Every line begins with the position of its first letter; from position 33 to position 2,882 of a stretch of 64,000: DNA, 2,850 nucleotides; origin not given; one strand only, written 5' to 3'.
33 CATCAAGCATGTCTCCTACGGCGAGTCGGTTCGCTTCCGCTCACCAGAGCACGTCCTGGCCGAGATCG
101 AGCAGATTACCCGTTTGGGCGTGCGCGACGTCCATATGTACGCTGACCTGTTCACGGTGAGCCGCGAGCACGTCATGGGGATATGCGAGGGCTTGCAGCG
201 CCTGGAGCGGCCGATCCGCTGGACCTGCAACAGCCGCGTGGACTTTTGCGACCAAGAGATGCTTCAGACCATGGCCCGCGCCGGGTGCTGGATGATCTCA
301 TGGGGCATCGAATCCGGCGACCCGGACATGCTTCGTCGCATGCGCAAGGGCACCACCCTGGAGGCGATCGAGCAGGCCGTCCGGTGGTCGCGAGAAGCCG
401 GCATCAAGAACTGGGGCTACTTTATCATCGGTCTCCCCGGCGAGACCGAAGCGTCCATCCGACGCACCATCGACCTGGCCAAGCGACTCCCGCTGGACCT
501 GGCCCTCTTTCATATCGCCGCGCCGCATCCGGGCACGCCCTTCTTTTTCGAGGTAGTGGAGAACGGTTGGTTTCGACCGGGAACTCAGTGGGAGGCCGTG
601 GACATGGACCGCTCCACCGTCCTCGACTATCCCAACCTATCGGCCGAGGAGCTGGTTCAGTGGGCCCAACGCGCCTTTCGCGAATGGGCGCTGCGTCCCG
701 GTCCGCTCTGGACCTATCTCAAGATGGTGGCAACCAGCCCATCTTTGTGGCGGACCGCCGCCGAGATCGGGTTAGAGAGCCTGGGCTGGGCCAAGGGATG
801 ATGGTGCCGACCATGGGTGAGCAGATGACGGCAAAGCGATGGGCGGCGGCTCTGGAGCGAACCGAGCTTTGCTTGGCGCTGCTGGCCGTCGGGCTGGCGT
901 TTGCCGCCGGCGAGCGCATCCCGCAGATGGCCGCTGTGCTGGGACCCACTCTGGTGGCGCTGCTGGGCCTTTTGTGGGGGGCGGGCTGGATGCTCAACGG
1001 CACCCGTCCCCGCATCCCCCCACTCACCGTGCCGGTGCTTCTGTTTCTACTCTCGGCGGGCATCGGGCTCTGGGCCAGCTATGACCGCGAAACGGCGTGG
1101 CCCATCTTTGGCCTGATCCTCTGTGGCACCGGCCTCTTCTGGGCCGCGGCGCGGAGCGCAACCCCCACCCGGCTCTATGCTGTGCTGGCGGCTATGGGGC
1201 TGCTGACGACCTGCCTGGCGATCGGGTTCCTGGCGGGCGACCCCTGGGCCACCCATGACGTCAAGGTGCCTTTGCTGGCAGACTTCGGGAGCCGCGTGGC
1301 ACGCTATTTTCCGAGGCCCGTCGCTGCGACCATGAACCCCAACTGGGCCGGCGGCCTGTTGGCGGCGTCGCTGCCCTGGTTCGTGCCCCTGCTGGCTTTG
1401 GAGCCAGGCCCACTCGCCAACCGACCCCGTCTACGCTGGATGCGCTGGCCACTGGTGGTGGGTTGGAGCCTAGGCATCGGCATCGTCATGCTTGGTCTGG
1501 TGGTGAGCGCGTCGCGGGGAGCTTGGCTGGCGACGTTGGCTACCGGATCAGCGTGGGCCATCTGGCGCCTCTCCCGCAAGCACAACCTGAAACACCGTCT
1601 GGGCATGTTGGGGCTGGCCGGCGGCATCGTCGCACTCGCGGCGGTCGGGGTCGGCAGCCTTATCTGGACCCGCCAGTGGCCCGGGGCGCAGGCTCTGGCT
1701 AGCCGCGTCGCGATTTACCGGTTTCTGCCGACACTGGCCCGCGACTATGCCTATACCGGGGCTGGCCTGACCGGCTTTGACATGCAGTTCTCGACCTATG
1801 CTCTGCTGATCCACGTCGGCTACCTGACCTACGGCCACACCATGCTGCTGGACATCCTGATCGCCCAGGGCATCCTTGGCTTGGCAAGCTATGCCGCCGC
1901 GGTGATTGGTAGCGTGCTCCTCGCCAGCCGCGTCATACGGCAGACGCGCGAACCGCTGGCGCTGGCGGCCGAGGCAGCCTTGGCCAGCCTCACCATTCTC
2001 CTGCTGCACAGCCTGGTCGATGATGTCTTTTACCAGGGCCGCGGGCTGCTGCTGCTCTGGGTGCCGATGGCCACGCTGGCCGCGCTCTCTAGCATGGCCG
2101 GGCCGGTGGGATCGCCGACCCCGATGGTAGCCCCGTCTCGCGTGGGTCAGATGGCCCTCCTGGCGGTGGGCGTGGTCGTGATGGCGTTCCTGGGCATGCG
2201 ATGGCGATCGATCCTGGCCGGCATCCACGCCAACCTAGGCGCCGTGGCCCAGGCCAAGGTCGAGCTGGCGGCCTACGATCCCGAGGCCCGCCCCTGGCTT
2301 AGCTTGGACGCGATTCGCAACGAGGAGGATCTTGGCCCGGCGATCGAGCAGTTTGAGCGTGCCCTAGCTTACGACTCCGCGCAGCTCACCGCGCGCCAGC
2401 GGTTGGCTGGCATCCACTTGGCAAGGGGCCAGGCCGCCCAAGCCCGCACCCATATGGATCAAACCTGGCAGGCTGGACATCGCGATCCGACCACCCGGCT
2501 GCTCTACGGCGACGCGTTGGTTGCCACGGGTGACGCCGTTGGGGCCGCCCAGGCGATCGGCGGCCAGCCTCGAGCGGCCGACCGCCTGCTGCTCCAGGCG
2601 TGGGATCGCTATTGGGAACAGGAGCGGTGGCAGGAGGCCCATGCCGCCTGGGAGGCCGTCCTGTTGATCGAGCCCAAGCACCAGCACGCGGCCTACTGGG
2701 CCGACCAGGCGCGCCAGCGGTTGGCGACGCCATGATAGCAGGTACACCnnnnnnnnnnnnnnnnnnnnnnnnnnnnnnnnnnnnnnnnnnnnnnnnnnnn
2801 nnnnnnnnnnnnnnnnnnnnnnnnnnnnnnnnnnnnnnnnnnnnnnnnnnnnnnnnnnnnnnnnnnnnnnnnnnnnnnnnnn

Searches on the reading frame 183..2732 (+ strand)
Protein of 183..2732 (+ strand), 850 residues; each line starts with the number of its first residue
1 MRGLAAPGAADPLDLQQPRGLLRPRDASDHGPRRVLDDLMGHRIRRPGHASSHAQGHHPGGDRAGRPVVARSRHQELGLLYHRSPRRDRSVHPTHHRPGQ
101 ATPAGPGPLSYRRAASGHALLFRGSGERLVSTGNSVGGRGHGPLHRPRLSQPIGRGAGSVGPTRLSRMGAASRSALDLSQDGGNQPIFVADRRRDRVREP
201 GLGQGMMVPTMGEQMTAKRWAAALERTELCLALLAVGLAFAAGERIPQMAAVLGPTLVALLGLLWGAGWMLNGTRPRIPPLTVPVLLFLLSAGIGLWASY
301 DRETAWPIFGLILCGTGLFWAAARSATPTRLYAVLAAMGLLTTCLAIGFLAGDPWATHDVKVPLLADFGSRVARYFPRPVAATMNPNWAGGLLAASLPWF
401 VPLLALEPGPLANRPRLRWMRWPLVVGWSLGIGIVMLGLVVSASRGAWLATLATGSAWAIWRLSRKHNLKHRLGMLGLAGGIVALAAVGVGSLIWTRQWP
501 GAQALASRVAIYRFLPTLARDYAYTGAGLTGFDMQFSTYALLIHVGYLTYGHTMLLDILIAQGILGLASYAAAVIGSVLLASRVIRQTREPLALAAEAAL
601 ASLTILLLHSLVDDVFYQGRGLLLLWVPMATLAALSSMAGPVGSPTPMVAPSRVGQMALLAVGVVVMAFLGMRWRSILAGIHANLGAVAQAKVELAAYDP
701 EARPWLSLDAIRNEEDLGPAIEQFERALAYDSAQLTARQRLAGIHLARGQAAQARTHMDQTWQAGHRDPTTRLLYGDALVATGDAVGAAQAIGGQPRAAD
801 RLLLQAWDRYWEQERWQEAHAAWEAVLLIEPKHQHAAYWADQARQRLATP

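Call 3: search_protein_families(library=pfam, proteins=[window:183-2732:+], max_evalue=0.01)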
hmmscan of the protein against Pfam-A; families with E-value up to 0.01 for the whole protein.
window:183-2732:+ (850 aa): 4 families
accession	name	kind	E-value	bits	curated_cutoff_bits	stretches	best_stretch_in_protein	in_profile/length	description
PF04932.20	Wzy_C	-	5.3e-08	33.2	31.7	1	434-570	5-148/149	O-Antigen ligase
PF14559.12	TPR_19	-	3.7e-06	27.6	25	1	716-769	6-59/68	Tetratricopeptide repeat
PF07719.23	TPR_2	-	0.00075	19.9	27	0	810-833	11-34/34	Tetratricopeptide repeat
PF09976.15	TPR_21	-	0.0065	16.7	25.5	1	714-791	89-168/193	Tetratricopeptide repeat-like domain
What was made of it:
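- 798..2735 (+): Wzy_C (O-antigen-ligase-like) membrane protein with a C-terminal TPR domain. Pfam Wzy_C 33.2 bits and TPR_19 27.6 bits, both above cutoff (call 3).
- On Protein O-oligosaccharyltransferase system (PglL/WsfB type) with A and B as acceptors: Wzy_C + TPR_19 at 798-2735 (call 3).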

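Call 7: search_protein_families(library=ncbifam, proteins=[window:183-2732:+], max_evalue=0.01)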
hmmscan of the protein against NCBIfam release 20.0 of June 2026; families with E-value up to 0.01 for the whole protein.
window:183-2732:+ (850 aa): 4 families
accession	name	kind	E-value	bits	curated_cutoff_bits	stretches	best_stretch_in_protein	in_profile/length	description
TIGR00947.1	2A73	equivalog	2.9e-07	29.8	366.4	1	229-635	19-422/425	IctB family putative bicarbonate transporter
TIGR03097.1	PEP_O_lig_1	hypoth_equivalog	1.6e-05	23.9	188.1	1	418-601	191-368/408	putative O-glycosylation ligase, exosortase A system-associated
TIGR02917.1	PEP_TPR_lipo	equivalog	0.00025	19.1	312.2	1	719-789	313-383/899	XrtA/PEP-CTERM system TPR-repeat protein PrsT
TIGR02521.1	type_IV_pilW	equivalog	0.001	18.7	154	1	696-778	129-212/234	type IV pilus biogenesis/stability protein PilW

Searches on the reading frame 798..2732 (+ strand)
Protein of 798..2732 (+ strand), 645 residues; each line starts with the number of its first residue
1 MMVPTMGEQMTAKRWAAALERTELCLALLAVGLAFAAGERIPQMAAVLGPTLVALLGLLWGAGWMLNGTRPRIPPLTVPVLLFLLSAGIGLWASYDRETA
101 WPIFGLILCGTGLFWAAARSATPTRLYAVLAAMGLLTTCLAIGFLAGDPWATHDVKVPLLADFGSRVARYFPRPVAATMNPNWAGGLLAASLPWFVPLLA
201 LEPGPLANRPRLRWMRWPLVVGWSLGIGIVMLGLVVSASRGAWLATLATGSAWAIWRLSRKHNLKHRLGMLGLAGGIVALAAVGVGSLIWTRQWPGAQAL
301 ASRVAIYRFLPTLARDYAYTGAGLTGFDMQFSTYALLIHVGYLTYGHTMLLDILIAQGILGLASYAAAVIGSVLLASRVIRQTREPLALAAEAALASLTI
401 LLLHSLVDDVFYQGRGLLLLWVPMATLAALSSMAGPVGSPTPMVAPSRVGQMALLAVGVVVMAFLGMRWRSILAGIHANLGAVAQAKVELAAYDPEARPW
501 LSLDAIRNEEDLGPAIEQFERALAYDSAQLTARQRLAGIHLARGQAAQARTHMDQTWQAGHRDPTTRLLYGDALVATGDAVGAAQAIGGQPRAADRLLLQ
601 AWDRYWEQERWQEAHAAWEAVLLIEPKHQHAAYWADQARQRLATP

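Call 65: search_solved_structures(query=window:798-2732:+, max_evalue=1)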
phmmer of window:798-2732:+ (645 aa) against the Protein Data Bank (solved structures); distinct sequences matched with E-value up to 1: 0.
